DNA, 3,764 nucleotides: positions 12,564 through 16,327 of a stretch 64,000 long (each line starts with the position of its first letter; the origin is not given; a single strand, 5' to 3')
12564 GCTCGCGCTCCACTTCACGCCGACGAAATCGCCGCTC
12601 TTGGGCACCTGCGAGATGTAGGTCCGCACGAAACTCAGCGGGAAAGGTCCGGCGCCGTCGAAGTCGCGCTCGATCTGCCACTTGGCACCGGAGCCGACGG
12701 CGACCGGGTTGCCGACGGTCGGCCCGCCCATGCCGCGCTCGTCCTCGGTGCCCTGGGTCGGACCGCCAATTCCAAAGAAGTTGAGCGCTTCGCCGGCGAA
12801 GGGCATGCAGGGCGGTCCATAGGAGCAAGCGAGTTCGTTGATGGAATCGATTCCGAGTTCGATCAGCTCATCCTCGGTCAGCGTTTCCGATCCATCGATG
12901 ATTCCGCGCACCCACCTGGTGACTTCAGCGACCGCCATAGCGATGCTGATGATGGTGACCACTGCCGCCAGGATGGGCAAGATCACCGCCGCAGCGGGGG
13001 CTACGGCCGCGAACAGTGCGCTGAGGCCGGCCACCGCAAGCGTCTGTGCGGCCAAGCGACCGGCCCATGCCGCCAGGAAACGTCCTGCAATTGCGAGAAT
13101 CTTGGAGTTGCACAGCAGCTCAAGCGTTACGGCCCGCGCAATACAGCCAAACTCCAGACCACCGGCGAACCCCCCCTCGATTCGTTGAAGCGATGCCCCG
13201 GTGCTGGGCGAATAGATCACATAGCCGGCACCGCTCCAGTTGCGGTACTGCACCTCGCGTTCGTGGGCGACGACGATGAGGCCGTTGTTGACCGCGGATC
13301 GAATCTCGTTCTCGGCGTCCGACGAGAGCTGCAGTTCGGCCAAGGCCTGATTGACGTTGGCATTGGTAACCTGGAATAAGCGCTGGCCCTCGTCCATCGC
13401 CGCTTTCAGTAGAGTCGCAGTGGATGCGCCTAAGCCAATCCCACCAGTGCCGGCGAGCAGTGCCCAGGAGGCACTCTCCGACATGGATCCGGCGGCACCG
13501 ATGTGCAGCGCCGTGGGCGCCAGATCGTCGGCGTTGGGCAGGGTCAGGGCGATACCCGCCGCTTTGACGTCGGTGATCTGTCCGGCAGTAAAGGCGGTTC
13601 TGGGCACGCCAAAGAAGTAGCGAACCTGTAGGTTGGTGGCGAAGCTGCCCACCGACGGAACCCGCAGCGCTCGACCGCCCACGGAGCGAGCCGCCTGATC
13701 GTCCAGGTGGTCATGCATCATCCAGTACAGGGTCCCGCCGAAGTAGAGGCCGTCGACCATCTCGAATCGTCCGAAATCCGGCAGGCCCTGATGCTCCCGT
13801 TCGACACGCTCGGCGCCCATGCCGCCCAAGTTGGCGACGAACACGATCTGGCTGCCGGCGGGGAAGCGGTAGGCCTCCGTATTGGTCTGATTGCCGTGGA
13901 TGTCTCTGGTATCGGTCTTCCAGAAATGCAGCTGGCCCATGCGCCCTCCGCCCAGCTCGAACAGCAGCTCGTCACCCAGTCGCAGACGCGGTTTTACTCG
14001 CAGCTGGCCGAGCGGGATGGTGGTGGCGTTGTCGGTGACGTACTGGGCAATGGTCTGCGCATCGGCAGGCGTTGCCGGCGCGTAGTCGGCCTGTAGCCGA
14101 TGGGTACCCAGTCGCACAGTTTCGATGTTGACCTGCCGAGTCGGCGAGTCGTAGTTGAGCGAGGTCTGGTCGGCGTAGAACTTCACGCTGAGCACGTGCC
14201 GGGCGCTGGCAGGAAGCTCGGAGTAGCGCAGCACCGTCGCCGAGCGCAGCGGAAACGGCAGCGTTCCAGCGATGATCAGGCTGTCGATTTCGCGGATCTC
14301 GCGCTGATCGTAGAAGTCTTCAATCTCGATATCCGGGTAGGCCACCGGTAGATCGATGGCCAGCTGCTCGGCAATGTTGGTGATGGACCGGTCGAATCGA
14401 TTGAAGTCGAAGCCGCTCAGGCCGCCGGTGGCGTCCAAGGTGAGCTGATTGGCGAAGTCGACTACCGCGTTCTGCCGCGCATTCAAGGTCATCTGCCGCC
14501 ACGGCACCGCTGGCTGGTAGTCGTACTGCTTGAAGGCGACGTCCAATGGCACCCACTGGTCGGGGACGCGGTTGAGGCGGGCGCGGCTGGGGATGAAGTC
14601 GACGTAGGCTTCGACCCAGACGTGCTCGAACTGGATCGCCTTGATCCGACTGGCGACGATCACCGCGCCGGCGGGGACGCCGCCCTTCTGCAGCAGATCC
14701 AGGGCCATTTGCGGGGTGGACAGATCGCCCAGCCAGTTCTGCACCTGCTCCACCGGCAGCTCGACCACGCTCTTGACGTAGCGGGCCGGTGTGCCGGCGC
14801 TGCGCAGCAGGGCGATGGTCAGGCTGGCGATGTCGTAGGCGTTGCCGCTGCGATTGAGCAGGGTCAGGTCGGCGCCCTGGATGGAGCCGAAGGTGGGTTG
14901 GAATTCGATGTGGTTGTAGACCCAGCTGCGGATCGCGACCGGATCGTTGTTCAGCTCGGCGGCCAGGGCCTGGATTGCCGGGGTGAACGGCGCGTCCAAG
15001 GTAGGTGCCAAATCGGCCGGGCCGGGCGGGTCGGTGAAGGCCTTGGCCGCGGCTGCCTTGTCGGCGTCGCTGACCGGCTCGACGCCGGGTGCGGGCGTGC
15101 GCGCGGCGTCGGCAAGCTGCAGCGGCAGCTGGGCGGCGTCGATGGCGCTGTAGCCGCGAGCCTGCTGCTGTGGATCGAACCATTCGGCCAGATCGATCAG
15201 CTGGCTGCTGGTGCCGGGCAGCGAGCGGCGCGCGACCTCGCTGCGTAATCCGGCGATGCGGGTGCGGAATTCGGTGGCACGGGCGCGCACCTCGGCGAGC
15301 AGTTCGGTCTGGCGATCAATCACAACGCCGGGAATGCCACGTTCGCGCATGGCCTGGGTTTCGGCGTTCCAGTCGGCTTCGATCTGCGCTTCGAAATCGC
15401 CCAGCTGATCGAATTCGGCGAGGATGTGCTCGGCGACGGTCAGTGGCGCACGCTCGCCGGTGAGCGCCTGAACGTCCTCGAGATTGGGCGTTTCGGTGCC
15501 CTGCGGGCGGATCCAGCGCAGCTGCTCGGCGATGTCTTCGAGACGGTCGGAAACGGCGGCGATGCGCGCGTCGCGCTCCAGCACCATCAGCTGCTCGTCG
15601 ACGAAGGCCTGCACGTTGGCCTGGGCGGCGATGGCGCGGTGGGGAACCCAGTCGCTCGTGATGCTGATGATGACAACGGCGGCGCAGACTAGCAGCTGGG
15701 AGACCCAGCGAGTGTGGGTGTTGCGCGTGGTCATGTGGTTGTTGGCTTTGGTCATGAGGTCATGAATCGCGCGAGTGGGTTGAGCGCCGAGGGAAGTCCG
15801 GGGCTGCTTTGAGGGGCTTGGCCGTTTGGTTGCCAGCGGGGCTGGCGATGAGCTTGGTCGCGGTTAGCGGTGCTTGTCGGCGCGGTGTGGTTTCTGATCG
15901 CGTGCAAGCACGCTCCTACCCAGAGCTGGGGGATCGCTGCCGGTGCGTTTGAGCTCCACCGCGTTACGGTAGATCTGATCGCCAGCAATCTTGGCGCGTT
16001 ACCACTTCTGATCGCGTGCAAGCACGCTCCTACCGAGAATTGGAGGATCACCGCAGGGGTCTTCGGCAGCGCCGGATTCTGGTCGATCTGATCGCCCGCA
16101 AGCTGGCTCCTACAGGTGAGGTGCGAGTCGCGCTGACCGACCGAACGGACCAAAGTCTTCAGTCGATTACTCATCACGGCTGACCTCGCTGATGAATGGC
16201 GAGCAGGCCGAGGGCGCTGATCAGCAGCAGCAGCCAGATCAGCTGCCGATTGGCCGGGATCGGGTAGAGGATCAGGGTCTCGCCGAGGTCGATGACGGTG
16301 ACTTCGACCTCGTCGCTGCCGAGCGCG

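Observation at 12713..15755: Rhs protein carries a ~1000-aa non-canonical N-terminal module instead of PAAR or another known trafficking domain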

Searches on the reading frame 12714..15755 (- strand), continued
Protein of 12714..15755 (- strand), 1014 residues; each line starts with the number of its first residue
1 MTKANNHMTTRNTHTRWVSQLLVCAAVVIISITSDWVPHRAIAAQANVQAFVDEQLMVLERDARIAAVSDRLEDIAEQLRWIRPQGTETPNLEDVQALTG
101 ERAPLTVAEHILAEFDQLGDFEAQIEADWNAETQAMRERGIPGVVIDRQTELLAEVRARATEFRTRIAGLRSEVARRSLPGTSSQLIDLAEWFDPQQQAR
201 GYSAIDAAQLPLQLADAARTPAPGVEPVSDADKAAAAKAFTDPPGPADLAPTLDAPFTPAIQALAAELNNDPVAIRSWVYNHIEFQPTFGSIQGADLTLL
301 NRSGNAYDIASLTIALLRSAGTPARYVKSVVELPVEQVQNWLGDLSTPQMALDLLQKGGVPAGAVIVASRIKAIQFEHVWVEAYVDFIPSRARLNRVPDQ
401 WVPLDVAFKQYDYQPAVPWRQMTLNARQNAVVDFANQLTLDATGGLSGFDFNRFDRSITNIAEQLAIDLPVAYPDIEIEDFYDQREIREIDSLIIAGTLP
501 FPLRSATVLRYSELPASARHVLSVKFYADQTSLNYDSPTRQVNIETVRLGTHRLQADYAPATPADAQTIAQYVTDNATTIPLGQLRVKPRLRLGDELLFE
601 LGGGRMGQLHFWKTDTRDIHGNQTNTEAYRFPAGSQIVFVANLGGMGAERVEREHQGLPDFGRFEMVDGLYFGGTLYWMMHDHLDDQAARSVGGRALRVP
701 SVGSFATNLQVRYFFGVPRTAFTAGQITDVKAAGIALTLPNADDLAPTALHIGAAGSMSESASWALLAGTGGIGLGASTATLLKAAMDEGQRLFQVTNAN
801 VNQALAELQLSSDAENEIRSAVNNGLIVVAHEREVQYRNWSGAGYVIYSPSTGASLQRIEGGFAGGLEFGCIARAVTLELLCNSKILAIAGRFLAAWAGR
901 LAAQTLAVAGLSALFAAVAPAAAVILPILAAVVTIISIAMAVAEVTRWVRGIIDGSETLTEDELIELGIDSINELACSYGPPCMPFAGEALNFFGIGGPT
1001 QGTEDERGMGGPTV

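Call 72: search_protein_representatives(alignment_id=A1)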
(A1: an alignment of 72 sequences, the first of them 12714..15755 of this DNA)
Query: 72 sequences, 1056 profile positions. Proteins with E-value up to 0.001 (for the whole library): 11585; up to 1e-10: 8339; up to 1e-30: 4636. The best 150 are listed.
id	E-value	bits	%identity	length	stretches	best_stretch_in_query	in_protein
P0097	0.0e+00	1204.4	-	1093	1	19-976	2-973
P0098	0.0e+00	1190.9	-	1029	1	21-962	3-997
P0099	0.0e+00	1175.9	-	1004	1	22-969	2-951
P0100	0.0e+00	1171.0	-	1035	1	19-962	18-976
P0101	0.0e+00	1167.5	-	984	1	24-921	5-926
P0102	0.0e+00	1167.2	-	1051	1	23-941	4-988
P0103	0.0e+00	1125.1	-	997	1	22-945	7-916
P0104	0.0e+00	1123.7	-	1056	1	20-967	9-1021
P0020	0.0e+00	1117.6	-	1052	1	21-942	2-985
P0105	0.0e+00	1114.2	-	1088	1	23-966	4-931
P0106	0.0e+00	1105.9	-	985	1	29-966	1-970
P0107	0.0e+00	1105.1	-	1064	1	21-954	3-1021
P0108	0.0e+00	1104.8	-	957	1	21-921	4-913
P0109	0.0e+00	1102.4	-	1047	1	22-942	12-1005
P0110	0.0e+00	1091.9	-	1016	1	17-961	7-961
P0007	0.0e+00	1089.7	-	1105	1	21-936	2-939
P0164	6.8e-293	991.2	-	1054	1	13-954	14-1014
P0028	2.2e-285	966.3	-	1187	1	17-1004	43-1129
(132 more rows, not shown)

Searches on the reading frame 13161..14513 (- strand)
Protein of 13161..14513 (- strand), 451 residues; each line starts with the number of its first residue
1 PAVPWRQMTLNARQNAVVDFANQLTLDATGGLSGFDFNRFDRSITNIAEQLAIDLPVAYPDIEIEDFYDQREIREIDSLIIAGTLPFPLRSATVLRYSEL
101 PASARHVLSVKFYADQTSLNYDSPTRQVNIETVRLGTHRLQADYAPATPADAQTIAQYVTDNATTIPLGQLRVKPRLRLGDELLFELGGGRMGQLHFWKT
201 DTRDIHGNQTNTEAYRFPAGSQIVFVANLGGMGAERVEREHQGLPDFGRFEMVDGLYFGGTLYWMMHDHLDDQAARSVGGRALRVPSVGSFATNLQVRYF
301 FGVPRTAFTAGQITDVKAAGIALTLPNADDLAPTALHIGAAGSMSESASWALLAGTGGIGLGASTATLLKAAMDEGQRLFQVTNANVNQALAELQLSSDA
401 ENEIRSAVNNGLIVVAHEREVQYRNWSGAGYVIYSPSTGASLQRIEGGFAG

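Call 79: search_protein_families(library=pfam, proteins=[window:13161-14513:-], max_evalue=10)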
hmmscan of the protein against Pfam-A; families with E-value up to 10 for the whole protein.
window:13161-14513:- (451 aa): 1 family
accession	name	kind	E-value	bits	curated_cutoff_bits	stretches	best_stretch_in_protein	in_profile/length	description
PF18141.7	UPF1_1B_dom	-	0.1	13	28.5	1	387-437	15-63/93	RNA helicase UPF1, 1B domain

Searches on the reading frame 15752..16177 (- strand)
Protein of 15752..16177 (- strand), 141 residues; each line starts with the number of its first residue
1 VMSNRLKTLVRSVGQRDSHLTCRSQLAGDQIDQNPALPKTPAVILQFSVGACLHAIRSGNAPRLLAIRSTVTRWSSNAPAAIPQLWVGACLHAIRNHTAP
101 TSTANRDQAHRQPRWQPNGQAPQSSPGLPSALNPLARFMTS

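Call 5: search_protein_families(library=pfam, proteins=[window:15752-16177:-], max_evalue=0.1)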
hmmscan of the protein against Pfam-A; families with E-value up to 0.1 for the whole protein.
window:15752-16177:- (141 aa): 0 families

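Call 7: search_protein_families(library=ncbifam, proteins=[window:15752-16177:-], max_evalue=0.01)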
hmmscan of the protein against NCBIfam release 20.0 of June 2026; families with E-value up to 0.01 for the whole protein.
window:15752-16177:- (141 aa): 0 families

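Call 49: search_protein_families(library=pfam, proteins=[window:15752-16177:-], max_evalue=5)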
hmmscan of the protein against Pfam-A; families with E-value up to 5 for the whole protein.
window:15752-16177:- (141 aa): 1 family
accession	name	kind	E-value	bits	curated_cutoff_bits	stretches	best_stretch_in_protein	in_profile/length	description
PF05291.16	Bystin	-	0.27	11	28.8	1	41-92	40-92/292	Bystin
